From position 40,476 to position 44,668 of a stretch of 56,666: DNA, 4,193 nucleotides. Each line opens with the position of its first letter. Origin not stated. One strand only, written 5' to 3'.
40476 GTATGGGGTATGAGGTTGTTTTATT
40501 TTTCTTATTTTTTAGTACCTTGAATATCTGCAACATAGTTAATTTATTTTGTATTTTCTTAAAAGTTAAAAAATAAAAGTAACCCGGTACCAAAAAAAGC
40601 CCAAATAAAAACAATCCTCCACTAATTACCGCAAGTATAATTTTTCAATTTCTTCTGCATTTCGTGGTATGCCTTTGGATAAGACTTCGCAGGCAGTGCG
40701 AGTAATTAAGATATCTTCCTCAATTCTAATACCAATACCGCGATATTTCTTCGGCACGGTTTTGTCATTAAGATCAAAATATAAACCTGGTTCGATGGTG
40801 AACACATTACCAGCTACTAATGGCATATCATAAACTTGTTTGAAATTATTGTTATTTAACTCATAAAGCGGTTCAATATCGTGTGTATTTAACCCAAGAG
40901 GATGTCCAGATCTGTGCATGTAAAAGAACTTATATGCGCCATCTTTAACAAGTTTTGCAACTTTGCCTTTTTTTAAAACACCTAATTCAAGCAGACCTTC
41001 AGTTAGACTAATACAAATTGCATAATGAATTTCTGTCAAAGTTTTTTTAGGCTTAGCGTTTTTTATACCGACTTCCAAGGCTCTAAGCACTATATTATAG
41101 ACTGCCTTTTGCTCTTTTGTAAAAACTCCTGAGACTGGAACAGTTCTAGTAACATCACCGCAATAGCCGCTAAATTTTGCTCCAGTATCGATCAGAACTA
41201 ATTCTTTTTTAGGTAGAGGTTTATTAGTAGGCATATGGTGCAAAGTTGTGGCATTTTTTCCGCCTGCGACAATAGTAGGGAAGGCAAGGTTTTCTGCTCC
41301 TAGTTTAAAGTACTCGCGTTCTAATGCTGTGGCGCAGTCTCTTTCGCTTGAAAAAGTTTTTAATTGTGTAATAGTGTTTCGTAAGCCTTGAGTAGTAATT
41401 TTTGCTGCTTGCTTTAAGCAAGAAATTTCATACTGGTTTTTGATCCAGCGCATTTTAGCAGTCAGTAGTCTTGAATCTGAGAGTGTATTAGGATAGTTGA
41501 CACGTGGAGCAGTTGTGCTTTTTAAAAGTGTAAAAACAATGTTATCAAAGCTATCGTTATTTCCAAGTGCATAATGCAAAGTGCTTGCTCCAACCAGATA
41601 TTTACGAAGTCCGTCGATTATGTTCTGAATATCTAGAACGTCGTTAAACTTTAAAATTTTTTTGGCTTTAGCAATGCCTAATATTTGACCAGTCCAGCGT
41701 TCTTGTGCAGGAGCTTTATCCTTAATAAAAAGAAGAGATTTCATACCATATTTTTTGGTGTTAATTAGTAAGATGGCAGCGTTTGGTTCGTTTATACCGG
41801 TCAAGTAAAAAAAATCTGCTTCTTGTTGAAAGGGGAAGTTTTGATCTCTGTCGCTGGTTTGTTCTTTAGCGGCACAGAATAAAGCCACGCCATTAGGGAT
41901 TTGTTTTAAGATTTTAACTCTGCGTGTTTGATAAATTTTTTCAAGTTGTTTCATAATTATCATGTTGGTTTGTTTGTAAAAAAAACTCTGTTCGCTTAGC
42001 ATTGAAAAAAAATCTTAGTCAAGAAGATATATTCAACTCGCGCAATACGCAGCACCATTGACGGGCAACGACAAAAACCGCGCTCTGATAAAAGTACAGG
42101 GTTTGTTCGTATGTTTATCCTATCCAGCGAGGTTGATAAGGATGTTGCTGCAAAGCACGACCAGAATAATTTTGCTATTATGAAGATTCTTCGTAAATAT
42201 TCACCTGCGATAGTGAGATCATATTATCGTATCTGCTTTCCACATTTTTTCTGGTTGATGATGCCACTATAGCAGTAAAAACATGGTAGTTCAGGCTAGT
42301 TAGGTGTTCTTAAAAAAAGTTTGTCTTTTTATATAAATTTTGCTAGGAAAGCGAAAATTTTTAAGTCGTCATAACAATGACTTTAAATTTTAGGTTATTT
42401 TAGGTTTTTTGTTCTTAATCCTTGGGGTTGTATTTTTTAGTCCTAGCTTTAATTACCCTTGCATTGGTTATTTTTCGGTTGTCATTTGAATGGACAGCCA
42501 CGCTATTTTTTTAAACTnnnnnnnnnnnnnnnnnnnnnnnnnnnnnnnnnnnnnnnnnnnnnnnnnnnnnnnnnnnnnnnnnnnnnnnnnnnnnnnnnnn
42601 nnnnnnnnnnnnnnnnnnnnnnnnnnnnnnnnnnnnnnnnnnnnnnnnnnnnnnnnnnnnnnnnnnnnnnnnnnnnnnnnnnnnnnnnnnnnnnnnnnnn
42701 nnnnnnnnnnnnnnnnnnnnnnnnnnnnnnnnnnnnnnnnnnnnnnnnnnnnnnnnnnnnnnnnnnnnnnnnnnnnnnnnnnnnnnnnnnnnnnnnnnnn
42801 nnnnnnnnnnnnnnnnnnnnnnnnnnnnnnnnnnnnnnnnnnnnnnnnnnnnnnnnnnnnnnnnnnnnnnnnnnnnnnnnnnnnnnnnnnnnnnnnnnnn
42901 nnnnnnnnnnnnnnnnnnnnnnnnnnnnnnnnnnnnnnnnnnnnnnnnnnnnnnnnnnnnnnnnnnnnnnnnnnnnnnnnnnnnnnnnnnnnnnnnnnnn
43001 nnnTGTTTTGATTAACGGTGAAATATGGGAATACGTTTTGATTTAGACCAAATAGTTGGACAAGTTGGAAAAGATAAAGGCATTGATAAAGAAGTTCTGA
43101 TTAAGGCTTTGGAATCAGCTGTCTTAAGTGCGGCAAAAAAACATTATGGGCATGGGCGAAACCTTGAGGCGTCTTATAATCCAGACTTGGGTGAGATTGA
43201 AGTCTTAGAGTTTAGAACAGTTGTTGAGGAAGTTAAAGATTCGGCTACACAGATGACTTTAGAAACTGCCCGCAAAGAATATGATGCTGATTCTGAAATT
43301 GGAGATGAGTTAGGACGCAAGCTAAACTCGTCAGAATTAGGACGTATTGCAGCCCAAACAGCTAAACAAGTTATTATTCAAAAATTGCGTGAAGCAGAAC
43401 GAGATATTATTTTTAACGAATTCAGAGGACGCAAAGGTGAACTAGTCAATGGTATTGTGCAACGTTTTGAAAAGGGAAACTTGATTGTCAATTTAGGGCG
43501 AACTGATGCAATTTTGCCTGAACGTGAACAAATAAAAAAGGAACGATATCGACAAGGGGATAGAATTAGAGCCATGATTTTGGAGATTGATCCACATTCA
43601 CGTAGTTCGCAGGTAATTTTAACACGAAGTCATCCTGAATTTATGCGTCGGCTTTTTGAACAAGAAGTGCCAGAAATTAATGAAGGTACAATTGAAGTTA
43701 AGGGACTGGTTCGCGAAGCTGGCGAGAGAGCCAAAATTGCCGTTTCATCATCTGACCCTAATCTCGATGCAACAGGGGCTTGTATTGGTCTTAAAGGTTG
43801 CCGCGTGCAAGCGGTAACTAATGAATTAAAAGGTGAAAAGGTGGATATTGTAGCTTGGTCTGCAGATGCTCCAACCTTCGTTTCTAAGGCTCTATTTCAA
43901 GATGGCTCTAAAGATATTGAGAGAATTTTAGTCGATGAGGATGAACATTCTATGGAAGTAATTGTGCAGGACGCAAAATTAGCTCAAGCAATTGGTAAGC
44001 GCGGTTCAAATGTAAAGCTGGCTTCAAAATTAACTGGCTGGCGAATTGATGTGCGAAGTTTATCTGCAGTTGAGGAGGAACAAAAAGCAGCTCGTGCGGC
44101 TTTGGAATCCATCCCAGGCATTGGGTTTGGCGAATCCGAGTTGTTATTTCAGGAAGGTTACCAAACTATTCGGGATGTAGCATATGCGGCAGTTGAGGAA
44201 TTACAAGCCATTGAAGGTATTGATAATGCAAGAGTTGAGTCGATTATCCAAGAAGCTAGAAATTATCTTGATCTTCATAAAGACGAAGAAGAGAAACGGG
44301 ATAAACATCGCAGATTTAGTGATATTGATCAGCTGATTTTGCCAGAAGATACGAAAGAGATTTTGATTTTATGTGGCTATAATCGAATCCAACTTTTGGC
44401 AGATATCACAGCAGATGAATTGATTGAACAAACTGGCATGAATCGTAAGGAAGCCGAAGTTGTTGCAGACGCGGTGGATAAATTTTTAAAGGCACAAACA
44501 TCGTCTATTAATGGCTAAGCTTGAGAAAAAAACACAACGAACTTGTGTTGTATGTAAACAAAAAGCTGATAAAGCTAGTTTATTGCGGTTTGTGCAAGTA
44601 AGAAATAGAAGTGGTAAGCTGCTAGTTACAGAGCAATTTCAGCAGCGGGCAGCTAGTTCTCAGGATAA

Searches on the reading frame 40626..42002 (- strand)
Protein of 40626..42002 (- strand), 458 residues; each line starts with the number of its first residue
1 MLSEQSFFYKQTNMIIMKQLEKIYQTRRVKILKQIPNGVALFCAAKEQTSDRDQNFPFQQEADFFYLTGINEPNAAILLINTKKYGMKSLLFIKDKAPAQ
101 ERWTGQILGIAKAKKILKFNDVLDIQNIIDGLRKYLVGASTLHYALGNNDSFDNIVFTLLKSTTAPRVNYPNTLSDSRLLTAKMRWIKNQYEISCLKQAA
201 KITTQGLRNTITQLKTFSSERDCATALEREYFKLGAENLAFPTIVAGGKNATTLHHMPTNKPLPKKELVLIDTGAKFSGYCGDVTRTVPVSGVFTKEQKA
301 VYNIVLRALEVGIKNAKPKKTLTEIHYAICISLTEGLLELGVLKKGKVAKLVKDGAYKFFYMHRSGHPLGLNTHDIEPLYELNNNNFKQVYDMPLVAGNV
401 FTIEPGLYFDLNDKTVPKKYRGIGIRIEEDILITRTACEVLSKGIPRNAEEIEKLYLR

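Call 16: search_protein_families(library=ncbifam, proteins=[window:40626-42002:-], max_evalue=0.00001)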
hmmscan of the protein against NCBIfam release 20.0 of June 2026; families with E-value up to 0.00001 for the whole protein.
window:40626-42002:- (458 aa): 9 families
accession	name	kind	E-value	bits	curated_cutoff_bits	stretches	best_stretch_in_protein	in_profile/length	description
NF008131.0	PRK10879.1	equivalog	1.6e-91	307.3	465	1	22-455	4-431/438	Xaa-Pro aminopeptidase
NF040821.1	dipep_PepQ_Arch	equivalog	2e-28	99.4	630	1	182-443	117-340/346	Xaa-Pro dipeptidase PepQ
NF010133.0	PRK13607.1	equivalog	1.5e-27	96.5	339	1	184-409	158-389/443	Xaa-Pro dipeptidase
NF007310.0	PRK09795.1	equivalog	2.1e-23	82.8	393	1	183-442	123-349/361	aminopeptidase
TIGR00500.1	met_pdase_I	equivalog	1.5e-12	47.6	171.35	1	187-407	3-203/247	type I methionyl aminopeptidase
NF008970.0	PRK12318.1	equivalog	4.6e-09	35.9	267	1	237-407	100-244/291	methionyl aminopeptidase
NF038259.1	ectoine_DoeA_2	exception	1.9e-08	33.4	575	1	172-326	138-291/386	ectoine hydrolase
NF011174.0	PRK14576.1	subfamily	2.3e-07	30.1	487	1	173-308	163-296/405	putative endopeptidase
TIGR00501.1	met_pdase_II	equivalog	9e-06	25.4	222.65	0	202-329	14-137/295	type II methionyl aminopeptidase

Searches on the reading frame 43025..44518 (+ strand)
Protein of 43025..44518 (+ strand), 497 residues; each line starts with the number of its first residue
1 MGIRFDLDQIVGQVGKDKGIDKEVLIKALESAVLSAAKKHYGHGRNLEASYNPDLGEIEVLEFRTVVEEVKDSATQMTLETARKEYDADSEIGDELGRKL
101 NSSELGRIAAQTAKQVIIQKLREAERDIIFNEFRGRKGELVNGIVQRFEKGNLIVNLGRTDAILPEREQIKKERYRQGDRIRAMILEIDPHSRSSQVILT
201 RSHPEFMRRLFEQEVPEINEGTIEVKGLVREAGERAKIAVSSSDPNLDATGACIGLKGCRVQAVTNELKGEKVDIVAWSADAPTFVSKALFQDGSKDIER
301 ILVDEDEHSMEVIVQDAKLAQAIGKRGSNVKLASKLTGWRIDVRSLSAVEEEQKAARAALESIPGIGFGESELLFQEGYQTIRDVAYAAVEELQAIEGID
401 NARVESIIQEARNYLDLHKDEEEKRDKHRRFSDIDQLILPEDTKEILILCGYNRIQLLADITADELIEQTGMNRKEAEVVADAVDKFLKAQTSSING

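Call 16: search_protein_families(library=ncbifam, proteins=[window:43025-44518:+], max_evalue=0.00001)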
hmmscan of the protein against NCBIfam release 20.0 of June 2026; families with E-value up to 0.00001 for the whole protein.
window:43025-44518:+ (497 aa): 9 families
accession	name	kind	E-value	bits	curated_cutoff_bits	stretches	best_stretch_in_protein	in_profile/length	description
TIGR01953.1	NusA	equivalog_domain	1.7e-115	385.7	253.4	1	9-346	4-338/340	transcription termination factor NusA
NF006645.0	PRK09202.4-5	equivalog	8.5e-52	176.5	532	1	7-423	19-453/540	transcription termination/antitermination protein NusA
NF006642.0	PRK09202.4-1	equivalog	8.4e-25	87.3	687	1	68-349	93-378/614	transcription termination/antitermination protein NusA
NF003301.0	PRK04301.1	equivalog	2.1e-11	43.6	259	1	357-425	4-72/316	DNA repair and recombination protein RadA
TIGR02236.1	recomb_radA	equivalog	1.1e-10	41.4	361.15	1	360-428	2-70/311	DNA repair and recombination protein RadA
TIGR01954.1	nusA_Cterm_rpt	equivalog_domain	3.3e-10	39.9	48.15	1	373-415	8-50/50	transcription termination factor NusA, C-terminal duplication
TIGR01952.1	nusA_arch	equivalog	6.6e-08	33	74.35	1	250-346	44-138/141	NusA-like transcription termination signal-binding factor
NF006261.0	PRK08406.1-5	equivalog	7.8e-07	28.8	231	0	305-346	29-70/173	transcription elongation factor NusA-like protein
NF006258.0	PRK08406.1-2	equivalog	3.2e-06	27.6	243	0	272-344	65-136/142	transcription elongation factor NusA-like protein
